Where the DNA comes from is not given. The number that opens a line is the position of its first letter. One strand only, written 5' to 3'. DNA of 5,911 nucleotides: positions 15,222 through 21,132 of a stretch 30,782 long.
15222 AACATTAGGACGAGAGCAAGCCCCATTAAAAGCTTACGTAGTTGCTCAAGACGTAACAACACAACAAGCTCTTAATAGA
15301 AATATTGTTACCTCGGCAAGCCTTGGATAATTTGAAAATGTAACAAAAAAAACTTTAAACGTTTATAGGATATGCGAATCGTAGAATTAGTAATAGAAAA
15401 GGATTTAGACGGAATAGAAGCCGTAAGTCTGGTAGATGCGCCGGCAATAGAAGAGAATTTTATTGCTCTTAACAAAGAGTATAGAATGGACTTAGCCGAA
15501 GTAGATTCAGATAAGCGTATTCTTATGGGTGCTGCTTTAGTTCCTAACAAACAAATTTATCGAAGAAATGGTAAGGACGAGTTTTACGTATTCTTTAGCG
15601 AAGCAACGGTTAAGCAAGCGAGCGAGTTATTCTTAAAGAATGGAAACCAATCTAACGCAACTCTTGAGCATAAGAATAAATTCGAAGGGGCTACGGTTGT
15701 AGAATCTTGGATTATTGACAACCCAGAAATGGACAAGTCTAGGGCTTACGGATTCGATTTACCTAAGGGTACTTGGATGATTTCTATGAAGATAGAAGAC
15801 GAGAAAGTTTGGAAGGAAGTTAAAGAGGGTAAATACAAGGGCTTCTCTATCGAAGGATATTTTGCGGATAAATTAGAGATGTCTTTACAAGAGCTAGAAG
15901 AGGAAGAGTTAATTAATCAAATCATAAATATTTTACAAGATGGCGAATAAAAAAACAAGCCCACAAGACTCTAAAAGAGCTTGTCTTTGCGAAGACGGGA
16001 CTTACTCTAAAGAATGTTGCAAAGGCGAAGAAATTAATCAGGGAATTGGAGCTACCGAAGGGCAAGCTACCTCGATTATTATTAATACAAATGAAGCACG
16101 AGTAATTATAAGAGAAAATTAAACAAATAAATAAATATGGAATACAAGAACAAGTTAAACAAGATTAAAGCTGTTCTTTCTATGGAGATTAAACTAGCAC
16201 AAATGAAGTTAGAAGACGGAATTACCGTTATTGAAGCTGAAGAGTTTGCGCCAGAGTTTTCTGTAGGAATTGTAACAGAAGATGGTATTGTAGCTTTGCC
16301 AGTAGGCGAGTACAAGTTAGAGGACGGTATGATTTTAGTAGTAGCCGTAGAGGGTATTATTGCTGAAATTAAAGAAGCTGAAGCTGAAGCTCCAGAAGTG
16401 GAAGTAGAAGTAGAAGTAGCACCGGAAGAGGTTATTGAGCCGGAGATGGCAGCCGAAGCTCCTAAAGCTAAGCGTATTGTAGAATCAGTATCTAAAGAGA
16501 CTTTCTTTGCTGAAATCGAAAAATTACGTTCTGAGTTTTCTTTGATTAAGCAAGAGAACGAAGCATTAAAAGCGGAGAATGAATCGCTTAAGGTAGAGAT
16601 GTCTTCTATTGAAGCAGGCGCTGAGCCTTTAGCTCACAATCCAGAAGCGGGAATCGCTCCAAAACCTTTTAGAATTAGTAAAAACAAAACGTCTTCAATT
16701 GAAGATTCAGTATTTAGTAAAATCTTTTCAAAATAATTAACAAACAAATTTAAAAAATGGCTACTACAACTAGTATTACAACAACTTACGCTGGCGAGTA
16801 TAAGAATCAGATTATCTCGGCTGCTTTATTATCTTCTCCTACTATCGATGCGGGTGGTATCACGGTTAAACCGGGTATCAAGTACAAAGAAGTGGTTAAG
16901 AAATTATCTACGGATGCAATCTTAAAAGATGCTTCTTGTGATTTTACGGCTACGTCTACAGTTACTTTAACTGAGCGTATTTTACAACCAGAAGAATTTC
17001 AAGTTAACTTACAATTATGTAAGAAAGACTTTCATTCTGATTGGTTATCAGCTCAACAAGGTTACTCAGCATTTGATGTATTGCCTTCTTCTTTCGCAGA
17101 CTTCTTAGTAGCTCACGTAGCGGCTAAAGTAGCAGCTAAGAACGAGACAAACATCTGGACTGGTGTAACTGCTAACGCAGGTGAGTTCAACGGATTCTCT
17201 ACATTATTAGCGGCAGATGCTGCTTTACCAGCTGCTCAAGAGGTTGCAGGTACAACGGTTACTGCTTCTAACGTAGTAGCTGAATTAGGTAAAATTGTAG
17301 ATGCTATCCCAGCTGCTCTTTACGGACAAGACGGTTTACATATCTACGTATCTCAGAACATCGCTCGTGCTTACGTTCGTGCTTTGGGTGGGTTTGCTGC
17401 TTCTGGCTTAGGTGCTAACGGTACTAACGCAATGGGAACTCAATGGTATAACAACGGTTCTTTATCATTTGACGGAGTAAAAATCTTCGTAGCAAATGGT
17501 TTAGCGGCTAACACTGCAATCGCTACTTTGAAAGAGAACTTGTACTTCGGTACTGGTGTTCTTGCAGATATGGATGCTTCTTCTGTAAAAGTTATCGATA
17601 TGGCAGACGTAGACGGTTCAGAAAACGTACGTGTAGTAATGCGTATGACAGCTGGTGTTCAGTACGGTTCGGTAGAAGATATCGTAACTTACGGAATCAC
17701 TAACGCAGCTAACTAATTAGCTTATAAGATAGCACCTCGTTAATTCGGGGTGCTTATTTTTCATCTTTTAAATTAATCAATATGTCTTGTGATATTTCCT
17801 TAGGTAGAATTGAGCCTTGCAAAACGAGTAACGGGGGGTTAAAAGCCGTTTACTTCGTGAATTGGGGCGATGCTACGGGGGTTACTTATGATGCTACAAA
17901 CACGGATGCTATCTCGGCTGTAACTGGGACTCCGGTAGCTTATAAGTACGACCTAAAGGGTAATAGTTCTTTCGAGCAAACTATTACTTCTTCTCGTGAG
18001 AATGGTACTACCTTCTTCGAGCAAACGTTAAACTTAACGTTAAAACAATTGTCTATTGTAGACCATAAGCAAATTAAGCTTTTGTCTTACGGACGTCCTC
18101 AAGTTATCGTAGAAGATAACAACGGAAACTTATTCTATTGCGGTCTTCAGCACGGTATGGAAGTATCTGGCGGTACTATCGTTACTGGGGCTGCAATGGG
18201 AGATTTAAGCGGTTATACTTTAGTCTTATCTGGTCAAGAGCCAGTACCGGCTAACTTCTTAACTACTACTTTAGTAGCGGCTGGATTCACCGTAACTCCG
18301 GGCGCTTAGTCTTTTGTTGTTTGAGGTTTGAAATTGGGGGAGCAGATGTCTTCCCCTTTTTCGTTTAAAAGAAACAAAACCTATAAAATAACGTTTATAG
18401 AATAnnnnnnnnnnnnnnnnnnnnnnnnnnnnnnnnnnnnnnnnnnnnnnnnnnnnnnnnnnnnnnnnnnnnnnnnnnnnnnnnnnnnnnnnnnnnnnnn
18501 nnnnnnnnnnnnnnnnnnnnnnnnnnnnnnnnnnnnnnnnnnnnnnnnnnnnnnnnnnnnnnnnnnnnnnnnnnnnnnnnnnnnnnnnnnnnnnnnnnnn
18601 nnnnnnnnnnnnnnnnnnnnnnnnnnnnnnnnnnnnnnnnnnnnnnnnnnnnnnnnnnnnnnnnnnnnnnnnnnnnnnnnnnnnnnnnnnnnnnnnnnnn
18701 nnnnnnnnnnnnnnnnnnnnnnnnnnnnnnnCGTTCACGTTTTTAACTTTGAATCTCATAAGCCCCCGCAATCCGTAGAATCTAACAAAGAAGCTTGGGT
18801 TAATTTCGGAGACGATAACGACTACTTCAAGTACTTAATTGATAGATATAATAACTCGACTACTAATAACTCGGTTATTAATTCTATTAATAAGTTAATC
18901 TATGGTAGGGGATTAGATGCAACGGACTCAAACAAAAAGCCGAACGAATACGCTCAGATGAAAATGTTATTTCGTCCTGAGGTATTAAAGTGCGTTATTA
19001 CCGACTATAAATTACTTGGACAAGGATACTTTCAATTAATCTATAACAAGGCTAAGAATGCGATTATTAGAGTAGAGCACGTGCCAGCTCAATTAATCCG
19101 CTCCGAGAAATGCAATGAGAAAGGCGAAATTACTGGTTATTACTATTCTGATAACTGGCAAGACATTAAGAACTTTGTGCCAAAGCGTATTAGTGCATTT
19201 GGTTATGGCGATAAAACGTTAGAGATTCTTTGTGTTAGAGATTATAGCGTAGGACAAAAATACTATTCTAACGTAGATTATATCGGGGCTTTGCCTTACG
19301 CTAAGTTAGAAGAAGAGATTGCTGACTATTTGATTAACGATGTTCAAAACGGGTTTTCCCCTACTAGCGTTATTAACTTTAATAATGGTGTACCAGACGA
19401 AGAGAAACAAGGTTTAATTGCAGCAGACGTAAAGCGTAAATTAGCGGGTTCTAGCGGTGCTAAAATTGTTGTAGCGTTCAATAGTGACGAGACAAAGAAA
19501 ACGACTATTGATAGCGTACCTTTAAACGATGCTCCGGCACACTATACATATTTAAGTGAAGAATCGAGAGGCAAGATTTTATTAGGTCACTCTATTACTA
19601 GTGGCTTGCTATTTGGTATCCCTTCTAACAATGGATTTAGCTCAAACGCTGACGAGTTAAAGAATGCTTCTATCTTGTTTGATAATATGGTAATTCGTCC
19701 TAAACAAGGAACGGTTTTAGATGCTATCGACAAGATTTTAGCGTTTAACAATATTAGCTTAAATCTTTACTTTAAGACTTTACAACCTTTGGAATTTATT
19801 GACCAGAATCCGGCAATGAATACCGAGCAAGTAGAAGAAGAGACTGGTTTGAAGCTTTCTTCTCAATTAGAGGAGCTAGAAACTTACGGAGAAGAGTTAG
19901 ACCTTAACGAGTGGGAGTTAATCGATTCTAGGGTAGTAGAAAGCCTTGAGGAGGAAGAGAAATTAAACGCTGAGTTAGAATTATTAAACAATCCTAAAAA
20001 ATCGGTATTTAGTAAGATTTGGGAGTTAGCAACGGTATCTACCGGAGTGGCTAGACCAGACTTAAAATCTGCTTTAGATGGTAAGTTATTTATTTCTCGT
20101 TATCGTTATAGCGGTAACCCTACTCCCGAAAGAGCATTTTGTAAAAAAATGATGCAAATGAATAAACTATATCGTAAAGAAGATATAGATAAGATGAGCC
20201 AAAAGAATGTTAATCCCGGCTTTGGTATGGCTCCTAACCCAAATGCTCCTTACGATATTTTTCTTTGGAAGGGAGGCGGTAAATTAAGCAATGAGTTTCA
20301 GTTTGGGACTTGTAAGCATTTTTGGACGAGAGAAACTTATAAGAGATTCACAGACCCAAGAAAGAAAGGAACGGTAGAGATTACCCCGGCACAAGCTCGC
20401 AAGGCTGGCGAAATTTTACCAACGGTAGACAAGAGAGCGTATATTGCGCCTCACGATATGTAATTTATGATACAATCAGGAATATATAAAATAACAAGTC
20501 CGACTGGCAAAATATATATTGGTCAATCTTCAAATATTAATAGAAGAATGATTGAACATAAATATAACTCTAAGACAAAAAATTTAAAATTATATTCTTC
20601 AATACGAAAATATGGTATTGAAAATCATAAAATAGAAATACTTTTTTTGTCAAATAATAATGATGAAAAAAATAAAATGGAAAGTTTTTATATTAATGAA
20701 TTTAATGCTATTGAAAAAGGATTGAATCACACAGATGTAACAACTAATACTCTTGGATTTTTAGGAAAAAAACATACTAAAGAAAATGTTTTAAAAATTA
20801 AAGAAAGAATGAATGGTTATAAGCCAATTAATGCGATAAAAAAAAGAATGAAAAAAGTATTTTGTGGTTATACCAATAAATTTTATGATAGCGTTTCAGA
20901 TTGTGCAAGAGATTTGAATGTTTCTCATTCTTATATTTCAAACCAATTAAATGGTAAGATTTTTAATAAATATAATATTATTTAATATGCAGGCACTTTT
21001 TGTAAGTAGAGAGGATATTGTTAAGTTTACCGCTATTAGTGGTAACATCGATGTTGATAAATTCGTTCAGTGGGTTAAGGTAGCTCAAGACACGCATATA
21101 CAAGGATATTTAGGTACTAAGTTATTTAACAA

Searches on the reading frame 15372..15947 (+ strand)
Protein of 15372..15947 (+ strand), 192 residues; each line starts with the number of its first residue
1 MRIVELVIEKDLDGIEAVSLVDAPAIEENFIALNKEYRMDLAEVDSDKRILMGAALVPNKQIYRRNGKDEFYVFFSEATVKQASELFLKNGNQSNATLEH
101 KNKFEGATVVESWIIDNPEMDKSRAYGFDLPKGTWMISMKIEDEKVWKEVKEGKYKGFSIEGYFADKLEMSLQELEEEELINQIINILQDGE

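Call 16: search_protein_families(library=phrogs, proteins=[window:15372-15947:+], max_evalue=0.001)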
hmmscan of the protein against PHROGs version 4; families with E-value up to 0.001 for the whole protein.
window:15372-15947:+ (192 aa): 9 families
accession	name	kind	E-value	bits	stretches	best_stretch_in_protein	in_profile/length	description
phrog_24921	-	unknown function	2e-46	159.7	1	10-167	11-173/349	-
phrog_1530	-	other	2.3e-17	64.4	1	34-163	232-348/379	DNA methyltransferase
phrog_3017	-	head and packaging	9.2e-17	62.3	1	15-175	10-162/402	head maturation protease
phrog_34096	-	head and packaging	5.1e-16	59.5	1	37-171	122-242/412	head maturation protease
phrog_15223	-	other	5.4e-13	50.3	1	42-173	7-117/199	protease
phrog_33677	-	head and packaging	6.1e-08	33.2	1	102-163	200-263/564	head maturation protease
phrog_19260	-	unknown function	1.6e-07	32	1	15-167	10-153/253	-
phrog_31676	-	unknown function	4.8e-06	26.9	1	75-160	13-99/328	-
phrog_13242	-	unknown function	1.4e-05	25.3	1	73-163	337-422/450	-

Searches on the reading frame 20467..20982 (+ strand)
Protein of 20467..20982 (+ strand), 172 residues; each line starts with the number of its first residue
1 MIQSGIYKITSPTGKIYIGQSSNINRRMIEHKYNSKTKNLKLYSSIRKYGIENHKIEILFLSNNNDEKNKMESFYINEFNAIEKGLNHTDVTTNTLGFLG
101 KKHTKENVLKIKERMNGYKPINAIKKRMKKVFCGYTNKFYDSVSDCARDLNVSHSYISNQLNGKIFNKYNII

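Call 68: search_protein_families(library=phrogs, proteins=[window:20467-20982:+], max_evalue=0.001)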
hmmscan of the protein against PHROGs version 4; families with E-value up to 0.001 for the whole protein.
window:20467-20982:+ (172 aa): 6 families
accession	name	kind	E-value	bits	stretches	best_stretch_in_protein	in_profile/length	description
phrog_314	-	DNA, RNA and nucleotide metabolism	5.3e-26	92.7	1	2-169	177-383/574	homing endonuclease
phrog_7168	-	DNA, RNA and nucleotide metabolism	2.6e-15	57.6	1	5-159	3-153/284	homing endonuclease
phrog_5123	-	DNA, RNA and nucleotide metabolism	6.8e-11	43.3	1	6-104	4-104/152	homing endonuclease with GIY-YIG motif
phrog_19446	-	DNA, RNA and nucleotide metabolism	1.1e-09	39.2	1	6-82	4-82/254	homing endonuclease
phrog_19106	-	unknown function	0.00016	22.7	1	3-105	31-134/197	-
phrog_38042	-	unknown function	0.00029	21.7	1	104-169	116-180/204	-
